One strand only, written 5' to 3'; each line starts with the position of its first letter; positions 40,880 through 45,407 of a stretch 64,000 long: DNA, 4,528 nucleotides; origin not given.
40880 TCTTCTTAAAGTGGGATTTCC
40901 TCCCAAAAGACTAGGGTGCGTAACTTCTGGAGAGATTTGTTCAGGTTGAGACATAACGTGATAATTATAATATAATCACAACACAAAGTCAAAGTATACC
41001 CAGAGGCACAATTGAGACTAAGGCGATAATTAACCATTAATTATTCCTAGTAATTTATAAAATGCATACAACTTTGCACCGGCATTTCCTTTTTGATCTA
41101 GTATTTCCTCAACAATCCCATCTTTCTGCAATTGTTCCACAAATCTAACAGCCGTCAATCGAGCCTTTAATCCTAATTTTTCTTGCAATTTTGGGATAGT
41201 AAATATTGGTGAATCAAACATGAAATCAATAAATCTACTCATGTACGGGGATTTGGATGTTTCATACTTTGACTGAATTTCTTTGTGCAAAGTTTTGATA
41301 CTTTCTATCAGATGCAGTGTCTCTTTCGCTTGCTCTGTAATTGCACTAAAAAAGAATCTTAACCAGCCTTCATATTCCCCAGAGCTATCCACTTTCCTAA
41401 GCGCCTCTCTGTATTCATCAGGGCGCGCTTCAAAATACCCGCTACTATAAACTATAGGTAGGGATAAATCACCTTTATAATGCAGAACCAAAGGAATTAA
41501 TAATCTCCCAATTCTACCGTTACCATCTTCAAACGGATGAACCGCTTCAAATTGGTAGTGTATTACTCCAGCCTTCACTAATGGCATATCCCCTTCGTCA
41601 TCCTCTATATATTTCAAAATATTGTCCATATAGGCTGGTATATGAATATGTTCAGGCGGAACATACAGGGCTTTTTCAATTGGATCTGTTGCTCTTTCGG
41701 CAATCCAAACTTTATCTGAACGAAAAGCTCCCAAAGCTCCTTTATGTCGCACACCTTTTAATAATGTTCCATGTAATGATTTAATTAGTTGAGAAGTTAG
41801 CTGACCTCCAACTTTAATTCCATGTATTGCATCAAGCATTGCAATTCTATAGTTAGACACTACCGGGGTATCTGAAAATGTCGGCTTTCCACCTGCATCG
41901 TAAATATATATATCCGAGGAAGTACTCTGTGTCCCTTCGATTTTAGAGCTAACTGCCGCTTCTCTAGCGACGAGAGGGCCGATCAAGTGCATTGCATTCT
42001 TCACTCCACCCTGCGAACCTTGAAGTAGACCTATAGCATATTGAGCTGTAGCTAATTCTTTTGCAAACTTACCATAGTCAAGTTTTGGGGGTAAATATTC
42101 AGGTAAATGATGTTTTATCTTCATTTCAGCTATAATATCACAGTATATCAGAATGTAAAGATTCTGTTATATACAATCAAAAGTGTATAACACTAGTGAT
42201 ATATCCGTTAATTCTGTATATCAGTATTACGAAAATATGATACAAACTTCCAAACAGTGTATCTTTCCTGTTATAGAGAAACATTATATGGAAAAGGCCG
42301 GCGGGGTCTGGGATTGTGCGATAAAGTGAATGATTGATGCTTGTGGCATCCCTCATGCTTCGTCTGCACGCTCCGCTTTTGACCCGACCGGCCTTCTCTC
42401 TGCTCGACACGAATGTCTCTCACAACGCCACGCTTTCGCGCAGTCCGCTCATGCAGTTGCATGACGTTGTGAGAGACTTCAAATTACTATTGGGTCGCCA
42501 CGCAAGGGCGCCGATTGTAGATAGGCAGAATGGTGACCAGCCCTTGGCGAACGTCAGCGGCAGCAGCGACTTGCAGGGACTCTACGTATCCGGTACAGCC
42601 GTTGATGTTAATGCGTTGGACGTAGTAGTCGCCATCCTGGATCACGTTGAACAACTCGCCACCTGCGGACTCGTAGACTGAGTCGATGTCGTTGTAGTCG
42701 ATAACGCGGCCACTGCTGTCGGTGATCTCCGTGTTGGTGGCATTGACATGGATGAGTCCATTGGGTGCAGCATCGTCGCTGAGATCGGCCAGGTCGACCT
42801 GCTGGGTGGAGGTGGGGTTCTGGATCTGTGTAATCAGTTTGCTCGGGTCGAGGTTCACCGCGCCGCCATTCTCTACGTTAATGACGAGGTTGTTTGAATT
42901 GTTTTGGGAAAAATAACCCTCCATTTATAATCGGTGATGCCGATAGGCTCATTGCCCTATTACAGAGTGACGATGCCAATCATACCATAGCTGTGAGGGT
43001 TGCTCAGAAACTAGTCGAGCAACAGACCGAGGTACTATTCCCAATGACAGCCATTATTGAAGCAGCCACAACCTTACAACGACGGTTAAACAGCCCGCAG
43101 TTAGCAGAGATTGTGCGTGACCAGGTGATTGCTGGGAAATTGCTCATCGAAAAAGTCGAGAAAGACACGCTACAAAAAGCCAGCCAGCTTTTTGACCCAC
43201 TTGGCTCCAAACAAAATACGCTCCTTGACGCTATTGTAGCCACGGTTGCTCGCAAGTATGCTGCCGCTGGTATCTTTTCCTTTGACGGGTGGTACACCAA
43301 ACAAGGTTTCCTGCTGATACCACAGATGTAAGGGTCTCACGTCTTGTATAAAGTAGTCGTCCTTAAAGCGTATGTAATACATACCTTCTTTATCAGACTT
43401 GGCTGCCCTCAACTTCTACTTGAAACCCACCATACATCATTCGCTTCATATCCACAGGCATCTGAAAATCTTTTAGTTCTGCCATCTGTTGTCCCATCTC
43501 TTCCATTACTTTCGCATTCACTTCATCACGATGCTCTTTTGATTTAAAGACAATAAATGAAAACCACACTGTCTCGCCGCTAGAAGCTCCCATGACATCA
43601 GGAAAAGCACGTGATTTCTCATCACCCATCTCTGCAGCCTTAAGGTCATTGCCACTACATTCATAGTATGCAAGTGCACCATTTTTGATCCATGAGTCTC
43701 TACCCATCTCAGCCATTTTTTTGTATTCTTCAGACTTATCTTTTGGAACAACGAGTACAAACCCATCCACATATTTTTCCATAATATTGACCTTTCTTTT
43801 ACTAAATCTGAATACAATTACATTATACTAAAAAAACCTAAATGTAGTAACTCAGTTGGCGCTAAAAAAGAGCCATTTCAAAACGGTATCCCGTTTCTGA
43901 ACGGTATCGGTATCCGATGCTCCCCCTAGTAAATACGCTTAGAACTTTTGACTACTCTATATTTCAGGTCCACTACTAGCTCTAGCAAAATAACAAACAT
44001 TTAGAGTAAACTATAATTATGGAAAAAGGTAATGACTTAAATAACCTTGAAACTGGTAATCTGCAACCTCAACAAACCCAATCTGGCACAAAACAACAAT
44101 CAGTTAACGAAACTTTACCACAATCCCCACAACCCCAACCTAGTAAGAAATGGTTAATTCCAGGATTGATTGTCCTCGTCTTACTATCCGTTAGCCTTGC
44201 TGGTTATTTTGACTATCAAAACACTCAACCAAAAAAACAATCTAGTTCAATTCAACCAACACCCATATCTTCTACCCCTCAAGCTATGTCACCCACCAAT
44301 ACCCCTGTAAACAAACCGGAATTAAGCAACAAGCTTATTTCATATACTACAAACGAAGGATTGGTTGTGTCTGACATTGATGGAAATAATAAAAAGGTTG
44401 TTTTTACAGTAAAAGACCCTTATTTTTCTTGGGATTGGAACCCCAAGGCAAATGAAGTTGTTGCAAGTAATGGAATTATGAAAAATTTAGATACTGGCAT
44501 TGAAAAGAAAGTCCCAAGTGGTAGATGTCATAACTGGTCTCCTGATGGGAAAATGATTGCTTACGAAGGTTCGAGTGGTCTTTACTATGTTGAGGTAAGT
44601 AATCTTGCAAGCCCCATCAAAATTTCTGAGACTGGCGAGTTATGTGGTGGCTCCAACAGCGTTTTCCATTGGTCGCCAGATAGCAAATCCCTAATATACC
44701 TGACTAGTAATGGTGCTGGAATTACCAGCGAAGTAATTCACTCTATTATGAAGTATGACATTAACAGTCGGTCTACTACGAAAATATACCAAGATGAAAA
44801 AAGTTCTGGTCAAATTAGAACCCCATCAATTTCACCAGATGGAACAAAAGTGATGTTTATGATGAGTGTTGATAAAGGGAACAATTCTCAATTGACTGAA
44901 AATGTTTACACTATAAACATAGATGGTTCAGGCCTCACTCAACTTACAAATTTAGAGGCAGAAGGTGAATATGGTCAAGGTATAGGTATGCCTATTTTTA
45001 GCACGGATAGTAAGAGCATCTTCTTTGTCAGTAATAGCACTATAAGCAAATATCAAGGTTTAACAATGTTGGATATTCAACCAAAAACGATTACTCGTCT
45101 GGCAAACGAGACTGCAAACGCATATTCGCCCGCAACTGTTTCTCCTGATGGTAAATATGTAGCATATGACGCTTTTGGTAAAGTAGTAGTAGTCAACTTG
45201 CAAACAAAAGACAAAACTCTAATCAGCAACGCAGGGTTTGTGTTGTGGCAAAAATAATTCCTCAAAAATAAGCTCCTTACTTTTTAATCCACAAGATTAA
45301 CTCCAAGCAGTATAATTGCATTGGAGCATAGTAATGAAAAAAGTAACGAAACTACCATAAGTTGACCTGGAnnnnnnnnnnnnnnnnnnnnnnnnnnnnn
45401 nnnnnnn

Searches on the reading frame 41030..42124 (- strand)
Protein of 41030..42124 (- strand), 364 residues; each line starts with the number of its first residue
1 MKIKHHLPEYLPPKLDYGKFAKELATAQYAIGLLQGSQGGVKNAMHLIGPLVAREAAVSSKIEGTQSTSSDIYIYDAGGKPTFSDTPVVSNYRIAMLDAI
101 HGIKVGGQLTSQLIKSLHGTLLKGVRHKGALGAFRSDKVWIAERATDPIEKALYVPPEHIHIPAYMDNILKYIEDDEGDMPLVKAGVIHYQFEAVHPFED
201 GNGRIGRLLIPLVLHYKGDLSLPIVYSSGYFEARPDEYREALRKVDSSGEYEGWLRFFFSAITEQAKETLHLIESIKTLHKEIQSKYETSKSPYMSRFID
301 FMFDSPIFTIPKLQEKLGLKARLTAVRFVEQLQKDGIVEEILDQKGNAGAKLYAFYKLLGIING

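Call 64: search_protein_families(library=pfam, proteins=[window:41030-42124:-], max_evalue=0.00001)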
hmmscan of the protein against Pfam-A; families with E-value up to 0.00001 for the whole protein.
window:41030-42124:- (364 aa): 2 families
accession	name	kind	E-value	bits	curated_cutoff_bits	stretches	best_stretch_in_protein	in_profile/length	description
PF02661.23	Fic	-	3.5e-20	73.1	24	1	109-214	2-93/93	Fic/DOC family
PF13784.11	Fic_N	-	3.9e-16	59.3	26.7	1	22-100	2-81/82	Fic/DOC family N-terminal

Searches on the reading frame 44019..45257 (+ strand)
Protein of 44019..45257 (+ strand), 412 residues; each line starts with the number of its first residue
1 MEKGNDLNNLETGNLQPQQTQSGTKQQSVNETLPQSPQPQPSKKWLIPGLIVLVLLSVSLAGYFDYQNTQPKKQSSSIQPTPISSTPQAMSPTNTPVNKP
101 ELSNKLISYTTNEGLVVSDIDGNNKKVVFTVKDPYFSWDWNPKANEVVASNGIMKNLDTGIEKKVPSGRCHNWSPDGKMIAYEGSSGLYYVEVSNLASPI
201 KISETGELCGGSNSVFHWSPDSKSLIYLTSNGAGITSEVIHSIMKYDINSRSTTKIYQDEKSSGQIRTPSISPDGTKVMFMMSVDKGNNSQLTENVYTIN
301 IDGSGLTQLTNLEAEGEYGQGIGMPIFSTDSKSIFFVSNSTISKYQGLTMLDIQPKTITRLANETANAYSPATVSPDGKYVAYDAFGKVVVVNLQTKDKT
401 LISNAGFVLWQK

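Call 11: search_protein_families(library=pfam, proteins=[window:44019-45257:+], max_evalue=0.001)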
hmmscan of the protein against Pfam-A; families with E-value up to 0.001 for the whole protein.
window:44019-45257:+ (412 aa): 2 families
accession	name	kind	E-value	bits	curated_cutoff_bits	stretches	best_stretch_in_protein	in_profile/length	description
PF07676.18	PD40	-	1.2e-14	54.2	20.9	0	170-182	13-25/38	WD40-like Beta Propeller Repeat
PF00930.27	DPPIV_N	-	1.8e-09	37.2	22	0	170-237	47-127/354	Dipeptidyl peptidase IV (DPP IV) N-terminal region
